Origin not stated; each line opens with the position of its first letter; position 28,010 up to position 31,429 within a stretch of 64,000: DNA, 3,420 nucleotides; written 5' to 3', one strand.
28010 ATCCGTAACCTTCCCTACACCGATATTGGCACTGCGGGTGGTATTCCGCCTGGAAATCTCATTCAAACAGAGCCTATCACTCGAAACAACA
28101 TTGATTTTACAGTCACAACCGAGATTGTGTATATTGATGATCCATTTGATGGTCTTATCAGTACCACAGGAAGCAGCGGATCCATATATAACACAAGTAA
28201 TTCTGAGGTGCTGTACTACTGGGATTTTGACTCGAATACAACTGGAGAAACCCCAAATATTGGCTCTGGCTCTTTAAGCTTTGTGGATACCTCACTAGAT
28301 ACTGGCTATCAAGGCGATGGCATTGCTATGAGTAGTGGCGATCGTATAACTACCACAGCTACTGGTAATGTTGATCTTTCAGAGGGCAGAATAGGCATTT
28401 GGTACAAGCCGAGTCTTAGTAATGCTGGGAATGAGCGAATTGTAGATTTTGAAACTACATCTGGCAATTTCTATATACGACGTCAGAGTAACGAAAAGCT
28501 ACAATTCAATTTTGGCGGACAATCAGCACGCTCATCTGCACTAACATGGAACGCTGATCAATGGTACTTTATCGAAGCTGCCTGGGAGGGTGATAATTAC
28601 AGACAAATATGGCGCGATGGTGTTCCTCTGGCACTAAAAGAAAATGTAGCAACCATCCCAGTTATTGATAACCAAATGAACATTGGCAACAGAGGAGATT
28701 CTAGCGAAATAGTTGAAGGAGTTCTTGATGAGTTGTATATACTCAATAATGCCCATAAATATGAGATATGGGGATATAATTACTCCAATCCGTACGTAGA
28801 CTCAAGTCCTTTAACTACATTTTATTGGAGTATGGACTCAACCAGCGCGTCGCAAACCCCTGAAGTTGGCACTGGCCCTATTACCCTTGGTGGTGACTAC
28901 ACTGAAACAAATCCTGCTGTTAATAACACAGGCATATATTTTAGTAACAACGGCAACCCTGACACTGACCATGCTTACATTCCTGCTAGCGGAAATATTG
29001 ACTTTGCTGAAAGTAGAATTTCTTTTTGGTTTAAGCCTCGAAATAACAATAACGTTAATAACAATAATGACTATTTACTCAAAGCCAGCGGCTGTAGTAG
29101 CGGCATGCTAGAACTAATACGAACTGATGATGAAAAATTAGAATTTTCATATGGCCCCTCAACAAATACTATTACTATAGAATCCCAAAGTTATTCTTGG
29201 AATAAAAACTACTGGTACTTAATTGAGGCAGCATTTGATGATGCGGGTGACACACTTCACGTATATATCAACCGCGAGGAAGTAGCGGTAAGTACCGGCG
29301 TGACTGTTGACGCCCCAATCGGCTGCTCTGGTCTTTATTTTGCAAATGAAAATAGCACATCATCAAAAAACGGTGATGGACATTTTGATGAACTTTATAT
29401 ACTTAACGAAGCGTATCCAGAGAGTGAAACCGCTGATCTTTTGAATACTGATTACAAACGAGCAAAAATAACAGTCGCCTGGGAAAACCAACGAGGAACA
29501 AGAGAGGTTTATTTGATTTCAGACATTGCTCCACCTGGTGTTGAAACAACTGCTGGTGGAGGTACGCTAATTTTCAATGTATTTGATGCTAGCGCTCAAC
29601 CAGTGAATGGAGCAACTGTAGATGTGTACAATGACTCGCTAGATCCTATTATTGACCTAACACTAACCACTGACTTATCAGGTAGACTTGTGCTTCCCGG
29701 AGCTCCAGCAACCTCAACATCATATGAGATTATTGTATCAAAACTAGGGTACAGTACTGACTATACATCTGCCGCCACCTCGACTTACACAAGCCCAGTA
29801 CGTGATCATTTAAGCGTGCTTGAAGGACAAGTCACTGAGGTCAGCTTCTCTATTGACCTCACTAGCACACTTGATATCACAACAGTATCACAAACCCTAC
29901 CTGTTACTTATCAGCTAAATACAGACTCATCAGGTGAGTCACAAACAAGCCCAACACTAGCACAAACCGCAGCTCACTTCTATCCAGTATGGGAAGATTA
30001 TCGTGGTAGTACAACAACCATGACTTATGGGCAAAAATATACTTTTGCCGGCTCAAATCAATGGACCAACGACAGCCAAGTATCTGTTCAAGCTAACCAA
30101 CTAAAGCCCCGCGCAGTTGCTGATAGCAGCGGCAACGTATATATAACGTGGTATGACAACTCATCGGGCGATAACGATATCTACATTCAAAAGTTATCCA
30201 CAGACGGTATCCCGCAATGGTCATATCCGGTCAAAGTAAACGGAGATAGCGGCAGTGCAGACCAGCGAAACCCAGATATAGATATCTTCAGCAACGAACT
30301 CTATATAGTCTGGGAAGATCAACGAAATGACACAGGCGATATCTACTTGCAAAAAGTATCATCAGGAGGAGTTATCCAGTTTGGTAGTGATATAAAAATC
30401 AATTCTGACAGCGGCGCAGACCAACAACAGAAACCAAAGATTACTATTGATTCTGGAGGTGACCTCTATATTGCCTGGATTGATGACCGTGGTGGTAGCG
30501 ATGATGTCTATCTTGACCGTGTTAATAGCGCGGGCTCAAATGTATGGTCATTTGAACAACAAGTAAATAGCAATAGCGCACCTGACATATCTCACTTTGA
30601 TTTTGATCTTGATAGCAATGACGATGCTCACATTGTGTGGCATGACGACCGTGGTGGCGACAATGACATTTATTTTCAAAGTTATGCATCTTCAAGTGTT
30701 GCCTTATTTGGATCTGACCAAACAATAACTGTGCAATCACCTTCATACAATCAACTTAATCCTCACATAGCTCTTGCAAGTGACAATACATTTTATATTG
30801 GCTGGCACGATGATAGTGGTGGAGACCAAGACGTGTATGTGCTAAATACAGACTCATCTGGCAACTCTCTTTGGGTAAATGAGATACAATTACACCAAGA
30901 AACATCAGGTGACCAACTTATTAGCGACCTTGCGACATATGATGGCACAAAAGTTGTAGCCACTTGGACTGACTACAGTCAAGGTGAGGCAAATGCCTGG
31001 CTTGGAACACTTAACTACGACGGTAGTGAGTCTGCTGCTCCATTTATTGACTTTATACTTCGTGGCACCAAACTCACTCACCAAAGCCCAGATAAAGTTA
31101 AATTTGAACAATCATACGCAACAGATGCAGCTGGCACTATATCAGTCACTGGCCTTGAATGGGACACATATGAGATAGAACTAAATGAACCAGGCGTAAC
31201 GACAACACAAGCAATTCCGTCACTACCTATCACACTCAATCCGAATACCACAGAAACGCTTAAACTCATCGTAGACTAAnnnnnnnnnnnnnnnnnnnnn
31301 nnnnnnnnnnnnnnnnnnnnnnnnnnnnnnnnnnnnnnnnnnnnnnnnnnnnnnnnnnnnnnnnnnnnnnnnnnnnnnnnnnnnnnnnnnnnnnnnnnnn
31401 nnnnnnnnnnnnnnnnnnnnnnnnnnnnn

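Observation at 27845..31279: Giant 1145-aa prepilin-like protein combining lectin-like LamG domains and a novel ~58-aa repeat propeller: candidate pilus-tip adhesin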

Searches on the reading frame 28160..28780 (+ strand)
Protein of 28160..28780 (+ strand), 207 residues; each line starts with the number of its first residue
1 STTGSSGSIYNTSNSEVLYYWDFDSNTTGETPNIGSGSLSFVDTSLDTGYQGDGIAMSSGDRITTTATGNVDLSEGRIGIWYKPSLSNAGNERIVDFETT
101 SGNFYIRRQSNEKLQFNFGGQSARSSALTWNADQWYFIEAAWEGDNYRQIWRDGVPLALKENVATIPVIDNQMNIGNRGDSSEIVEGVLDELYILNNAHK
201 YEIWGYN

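Call 12: search_protein_families(library=pfam, proteins=[window:28160-28780:+], max_evalue=10)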
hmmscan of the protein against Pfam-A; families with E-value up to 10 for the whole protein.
window:28160-28780:+ (207 aa): 1 family
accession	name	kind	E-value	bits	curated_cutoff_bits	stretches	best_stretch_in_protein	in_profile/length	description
PF13385.13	Laminin_G_3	-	2.5e-10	41.1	27.6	1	62-198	6-144/151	Concanavalin A-like lectin/glucanases superfamily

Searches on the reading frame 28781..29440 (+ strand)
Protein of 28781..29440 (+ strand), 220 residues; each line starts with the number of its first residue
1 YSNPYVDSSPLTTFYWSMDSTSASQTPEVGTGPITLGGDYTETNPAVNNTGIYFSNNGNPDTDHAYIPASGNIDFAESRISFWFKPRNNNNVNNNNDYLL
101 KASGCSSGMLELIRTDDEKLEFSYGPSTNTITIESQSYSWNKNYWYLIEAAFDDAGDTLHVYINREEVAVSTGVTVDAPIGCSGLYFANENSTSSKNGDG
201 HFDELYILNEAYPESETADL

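Call 12: search_protein_families(library=pfam, proteins=[window:28781-29440:+], max_evalue=10)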
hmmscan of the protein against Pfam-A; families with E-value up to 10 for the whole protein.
window:28781-29440:+ (220 aa): 2 families
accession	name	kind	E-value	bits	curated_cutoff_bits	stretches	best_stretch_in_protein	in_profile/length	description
PF13385.13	Laminin_G_3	-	6.4e-11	43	27.6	1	62-216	4-149/151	Concanavalin A-like lectin/glucanases superfamily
PF07953.20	Toxin_R_bind_N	-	0.00044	20.5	23.8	1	47-169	25-149/191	Clostridium neurotoxin, N-terminal receptor binding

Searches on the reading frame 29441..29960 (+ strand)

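Call 12: search_protein_families(library=pfam, proteins=[window:29441-29960:+], max_evalue=10)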
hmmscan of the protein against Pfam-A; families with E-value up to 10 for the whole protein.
window:29441-29960:+ (173 aa): 4 families
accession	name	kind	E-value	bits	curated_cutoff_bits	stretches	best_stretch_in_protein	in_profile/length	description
PF13620.12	CarboxypepD_reg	-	1.6e-06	28.8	32.3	1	47-122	6-65/82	Carboxypeptidase regulatory-like domain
PF13715.12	CarbopepD_reg_2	-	0.02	15.3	32.2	1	47-114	5-65/88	CarboxypepD_reg-like domain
PF11974.14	bMG3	-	0.037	14.4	34.9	1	50-89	23-60/103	Bacterial alpha-2-macroglobulin MG3 domain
PF24107.1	DUF7382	-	0.083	13.2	27.4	1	36-66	15-45/65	Domain of unknown function (DUF7382)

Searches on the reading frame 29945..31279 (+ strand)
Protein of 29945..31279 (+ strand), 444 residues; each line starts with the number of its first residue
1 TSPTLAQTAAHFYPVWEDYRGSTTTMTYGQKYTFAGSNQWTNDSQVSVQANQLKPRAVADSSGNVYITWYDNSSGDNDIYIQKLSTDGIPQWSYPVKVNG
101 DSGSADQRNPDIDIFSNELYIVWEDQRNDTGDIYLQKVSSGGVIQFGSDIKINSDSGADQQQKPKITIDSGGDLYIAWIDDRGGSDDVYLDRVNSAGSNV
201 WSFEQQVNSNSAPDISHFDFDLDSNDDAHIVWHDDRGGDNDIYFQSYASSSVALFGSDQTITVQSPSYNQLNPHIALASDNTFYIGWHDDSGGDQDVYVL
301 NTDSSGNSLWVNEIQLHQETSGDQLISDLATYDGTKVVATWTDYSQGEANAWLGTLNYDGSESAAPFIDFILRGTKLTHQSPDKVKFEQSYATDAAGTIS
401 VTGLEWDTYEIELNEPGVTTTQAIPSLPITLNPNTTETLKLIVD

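Call 12: search_protein_families(library=pfam, proteins=[window:29945-31060:+], max_evalue=10)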
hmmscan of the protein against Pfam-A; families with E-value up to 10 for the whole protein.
window:29945-31060:+ (372 aa): 2 families
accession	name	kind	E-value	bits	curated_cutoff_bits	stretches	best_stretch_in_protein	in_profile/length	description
PF06739.17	SBBP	-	1.1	9.7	20.5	1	48-68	8-29/38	Beta-propeller repeat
PF17748.7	VID27_N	-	2.7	8.3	27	0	118-134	112-128/173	VID27 N-terminal region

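Call 29: search_protein_representatives(protein=window:29945-31279:+)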
Query: 444 residues. Proteins with E-value up to 0.001 (for the whole library): 21125; up to 1e-10: 10992; up to 1e-30: 1955. The best 150 are listed.
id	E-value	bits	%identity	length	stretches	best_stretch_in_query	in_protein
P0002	1.6e-167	574.4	58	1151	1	2-444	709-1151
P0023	1.3e-152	525.2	36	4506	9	16-272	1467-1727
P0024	2.6e-137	474.8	33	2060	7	47-266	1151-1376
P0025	1.7e-133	462.2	38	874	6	27-211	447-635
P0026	6.2e-133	460.4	38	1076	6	15-239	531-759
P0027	4.4e-118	411.4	31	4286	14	28-245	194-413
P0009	7.3e-117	407.4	43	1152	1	5-443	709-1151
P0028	3.5e-114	398.6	32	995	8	50-202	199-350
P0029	6.2e-107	374.7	35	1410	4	52-323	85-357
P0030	9.5e-106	370.8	37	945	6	41-253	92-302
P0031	1.1e-103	364.0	34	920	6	52-199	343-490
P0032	2.0e-102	359.8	41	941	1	2-444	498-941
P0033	9.0e-101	354.4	40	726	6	64-214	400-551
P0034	9.6e-101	354.3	38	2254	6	62-245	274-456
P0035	1.1e-99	350.8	38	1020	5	58-259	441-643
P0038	2.5e-96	339.7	40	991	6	59-212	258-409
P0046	3.1e-89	316.3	39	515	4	10-198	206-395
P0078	9.4e-77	275.2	36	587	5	28-198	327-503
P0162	1.9e-64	234.6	36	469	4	36-190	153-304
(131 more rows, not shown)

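Call 30: search_protein_families(library=pfam, proteins=[P0025, P0026, P0028, P0030, P0031, P0033, P0038, P0046, P0078, P0162], max_evalue=0.01)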
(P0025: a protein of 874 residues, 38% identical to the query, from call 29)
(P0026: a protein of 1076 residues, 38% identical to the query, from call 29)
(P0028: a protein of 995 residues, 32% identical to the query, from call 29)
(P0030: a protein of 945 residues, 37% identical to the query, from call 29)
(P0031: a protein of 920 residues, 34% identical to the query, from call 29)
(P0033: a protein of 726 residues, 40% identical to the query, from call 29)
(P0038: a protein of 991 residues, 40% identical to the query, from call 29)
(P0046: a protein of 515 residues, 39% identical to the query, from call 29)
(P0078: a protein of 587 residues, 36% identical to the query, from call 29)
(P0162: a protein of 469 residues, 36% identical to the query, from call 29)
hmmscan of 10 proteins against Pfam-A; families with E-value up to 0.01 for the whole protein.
P0025 (874 aa): 1 family
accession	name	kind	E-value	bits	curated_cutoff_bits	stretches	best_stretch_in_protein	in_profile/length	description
PF13448.11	DUF4114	-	3e-05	25.3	27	0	228-278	23-72/85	Domain of unknown function (DUF4114)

P0026 (1076 aa): 2 families
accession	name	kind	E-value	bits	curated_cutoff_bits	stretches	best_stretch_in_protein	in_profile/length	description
PF07372.17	DUF1491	-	6.1e-07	30.2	25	0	693-724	33-64/104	Protein of unknown function (DUF1491)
PF04151.21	PPC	-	0.0061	17.9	25.9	1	988-1058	2-70/70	Bacterial pre-peptidase C-terminal domain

P0028 (995 aa): 8 families
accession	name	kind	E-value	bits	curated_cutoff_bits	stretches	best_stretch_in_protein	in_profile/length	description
PF14061.12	Mtf2_C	-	2.3e-13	50.6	27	0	600-619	23-42/48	Polycomb-like MTF2 factor 2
PF13860.13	FlgD_ig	-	2e-11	44.1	27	1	926-982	18-75/79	FlgD Ig-like domain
PF03640.20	Lipoprotein_15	-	6.8e-07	29.1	24.4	0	665-701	6-42/47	Secreted repeat of unknown function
PF07372.17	DUF1491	-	1.2e-06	29.2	25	0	641-675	30-64/104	Protein of unknown function (DUF1491)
PF25174.1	Beta-prop_THOC3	-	2.7e-05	23.7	305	0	35-147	52-151/272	THOC3 beta-propeller domain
PF18597.7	SH3_19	-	0.00017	21.8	25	0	422-436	18-32/52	Myosin X N-terminal SH3 domain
PF06832.18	BiPBP_C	-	0.004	17.5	26.8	0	52-113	20-81/90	Penicillin-Binding Protein C-terminus Family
PF18962.6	Por_Secre_tail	-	0.0098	16.6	27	0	913-992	3-74/75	Secretion system C-terminal sorting domain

P0030 (945 aa): 2 families
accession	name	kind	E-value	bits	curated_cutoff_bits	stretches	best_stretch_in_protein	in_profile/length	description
PF18962.6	Por_Secre_tail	-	2.7e-12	47.2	27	1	867-943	2-75/75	Secretion system C-terminal sorting domain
PF08877.16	MepB-like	-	0.00051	20.2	27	0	373-416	23-66/122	MepB-like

P0031 (920 aa): 6 families
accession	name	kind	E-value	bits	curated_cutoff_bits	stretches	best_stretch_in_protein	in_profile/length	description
PF13860.13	FlgD_ig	-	8.4e-12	45.3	27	1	846-908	13-76/79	FlgD Ig-like domain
PF15892.11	BNR_4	-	3.6e-08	33.5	27.3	0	290-488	41-262/272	BNR repeat-containing family member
PF17164.10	DUF5122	-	3.2e-05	24.5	27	0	196-218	9-31/36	Domain of unknown function (DUF5122) beta-propeller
PF23157.1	DUF7055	-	3.4e-05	23.9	27.6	0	484-502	22-40/66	Domain of unknown function (DUF7055)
PF13585.12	CHU_C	-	4.5e-05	23.9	27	1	852-909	24-75/86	CHU_C Type IX secretion signal domain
PF18962.6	Por_Secre_tail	-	0.00012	22.8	27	1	837-917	2-74/75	Secretion system C-terminal sorting domain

P0033 (726 aa): 2 families
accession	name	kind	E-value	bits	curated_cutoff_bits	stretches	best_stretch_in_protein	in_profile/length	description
PF13620.12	CarboxypepD_reg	-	6e-11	43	32.3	1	155-246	1-76/82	Carboxypeptidase regulatory-like domain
PF07963.17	N_methyl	-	0.00022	21.1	21.2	1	4-27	4-27/27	Prokaryotic N-terminal methylation motif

P0038 (991 aa): 2 families
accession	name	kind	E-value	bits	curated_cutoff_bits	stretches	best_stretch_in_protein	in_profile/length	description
PF13860.13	FlgD_ig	-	3.1e-09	37.1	27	1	916-973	10-70/79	FlgD Ig-like domain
PF18962.6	Por_Secre_tail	-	5.1e-06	27.1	27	1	908-988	2-74/75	Secretion system C-terminal sorting domain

P0046 (515 aa): 1 family
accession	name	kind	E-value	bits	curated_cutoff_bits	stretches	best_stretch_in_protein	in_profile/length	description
PF04053.20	B-prop_COPA_B_2nd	-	0.00083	19.4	57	0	349-401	22-71/248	COPA/B second beta-propeller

P0078 (587 aa): 1 family
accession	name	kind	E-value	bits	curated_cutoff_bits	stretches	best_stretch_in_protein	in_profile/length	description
PF13620.12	CarboxypepD_reg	-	2.8e-05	24.8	32.3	1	6-104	1-73/82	Carboxypeptidase regulatory-like domain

P0162 (469 aa): 3 families
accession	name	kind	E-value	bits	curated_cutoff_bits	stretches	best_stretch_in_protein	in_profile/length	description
PF23157.1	DUF7055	-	4.8e-05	23.4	27.6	0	252-272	21-41/66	Domain of unknown function (DUF7055)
PF17164.10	DUF5122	-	0.0025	18.5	27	0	403-420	14-31/36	Domain of unknown function (DUF5122) beta-propeller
PF14216.11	DUF4326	-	0.0071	17.4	25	0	187-219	6-34/82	Domain of unknown function (DUF4326)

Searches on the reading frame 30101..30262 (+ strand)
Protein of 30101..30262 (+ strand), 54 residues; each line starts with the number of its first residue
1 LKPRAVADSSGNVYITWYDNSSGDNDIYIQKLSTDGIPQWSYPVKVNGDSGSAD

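Call 60: search_solved_structures(query=A2, max_evalue=10, show_alignments=2)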
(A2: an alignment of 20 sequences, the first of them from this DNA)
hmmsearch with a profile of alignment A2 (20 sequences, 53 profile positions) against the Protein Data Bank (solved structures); distinct sequences matched with E-value up to 10: 17.
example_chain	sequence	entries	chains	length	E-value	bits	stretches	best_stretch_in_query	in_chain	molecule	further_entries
7fh6_A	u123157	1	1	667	9.7e-06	28.8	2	23-40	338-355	CylK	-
7fh7_A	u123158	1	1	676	1.1e-05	28.6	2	23-40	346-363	CylK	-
7fh8_A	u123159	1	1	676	1.1e-05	28.6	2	23-40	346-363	CylK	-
7ron_A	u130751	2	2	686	1.2e-05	28.5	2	23-40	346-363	CylK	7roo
2fuj_A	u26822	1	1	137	0.22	14.9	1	7-23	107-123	conserved hypothetical protein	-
5aea_A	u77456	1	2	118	0.25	14.6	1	15-37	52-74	NEURAL CELL ADHESION MOLECULE 1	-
6zuq_A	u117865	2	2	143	0.79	13.1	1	17-34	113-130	Extracellular protein 11-1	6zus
9nk9_A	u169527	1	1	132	0.99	12.8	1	24-51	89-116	Nanobody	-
8pkr_A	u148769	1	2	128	2.5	11.5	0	5-20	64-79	non-specific serine/threonine protein kinase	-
3fj7_A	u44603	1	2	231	2.9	11.2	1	8-27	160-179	Major antigenic peptide PEB3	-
2hxw_A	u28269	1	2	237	3.2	11.1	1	8-27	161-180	Major antigenic peptide PEB3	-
3fjg_A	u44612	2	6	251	3.7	10.9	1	8-27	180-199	Major antigenic peptide PEB3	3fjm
6f0t_A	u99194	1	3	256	3.8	10.9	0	5-16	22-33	Pizza6-SFW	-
3fir_A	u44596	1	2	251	3.9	10.9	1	8-27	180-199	Major antigenic peptide PEB3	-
6qsd_A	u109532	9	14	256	4.5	10.7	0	5-16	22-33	Pizza6S | Pizza6-S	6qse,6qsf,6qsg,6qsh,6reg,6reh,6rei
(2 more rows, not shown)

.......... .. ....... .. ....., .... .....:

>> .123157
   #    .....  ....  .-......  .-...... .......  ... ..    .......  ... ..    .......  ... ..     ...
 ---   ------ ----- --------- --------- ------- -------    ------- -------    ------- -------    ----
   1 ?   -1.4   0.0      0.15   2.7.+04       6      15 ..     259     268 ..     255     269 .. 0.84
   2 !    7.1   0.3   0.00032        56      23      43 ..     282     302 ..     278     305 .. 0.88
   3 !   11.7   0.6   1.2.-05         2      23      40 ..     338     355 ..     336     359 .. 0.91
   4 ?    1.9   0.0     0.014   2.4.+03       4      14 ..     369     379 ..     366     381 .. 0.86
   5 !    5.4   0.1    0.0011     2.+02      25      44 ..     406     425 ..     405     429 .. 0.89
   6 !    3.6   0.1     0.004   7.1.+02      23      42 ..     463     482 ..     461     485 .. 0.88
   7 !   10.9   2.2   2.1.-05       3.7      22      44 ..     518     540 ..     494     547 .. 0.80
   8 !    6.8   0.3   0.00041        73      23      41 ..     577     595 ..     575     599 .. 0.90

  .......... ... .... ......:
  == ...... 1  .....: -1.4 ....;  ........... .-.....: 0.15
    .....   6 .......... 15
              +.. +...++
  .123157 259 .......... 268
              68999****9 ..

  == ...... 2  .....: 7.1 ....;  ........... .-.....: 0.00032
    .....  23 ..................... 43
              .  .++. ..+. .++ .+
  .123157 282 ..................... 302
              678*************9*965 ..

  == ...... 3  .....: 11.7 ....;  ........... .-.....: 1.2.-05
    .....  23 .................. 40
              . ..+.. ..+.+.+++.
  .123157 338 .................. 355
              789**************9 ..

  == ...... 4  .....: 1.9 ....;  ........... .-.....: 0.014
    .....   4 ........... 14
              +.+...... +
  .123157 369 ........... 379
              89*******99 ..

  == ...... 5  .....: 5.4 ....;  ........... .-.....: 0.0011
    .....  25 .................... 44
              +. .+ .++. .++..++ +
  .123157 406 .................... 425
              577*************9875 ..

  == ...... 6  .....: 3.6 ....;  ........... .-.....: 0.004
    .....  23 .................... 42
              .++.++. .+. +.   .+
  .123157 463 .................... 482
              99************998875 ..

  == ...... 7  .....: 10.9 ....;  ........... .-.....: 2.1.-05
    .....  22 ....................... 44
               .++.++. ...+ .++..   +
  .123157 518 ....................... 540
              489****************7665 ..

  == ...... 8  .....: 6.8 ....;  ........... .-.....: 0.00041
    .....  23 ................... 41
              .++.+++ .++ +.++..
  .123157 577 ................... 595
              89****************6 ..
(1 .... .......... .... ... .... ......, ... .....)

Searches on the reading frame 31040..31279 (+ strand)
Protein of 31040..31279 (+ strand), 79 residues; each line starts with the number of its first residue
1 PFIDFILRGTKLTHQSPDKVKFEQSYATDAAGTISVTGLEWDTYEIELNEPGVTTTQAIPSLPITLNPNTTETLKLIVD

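Call 12: search_protein_families(library=pfam, proteins=[window:31040-31279:+], max_evalue=10)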
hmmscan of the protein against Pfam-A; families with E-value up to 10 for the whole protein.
window:31040-31279:+ (79 aa): 2 families
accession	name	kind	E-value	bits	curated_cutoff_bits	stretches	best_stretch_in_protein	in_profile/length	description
PF17802.7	SpaA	-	0.014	15.9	23.1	1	9-47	18-57/91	Prealbumin-like fold domain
PF13620.12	CarboxypepD_reg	-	0.017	15.9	32.3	1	22-75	28-78/82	Carboxypeptidase regulatory-like domain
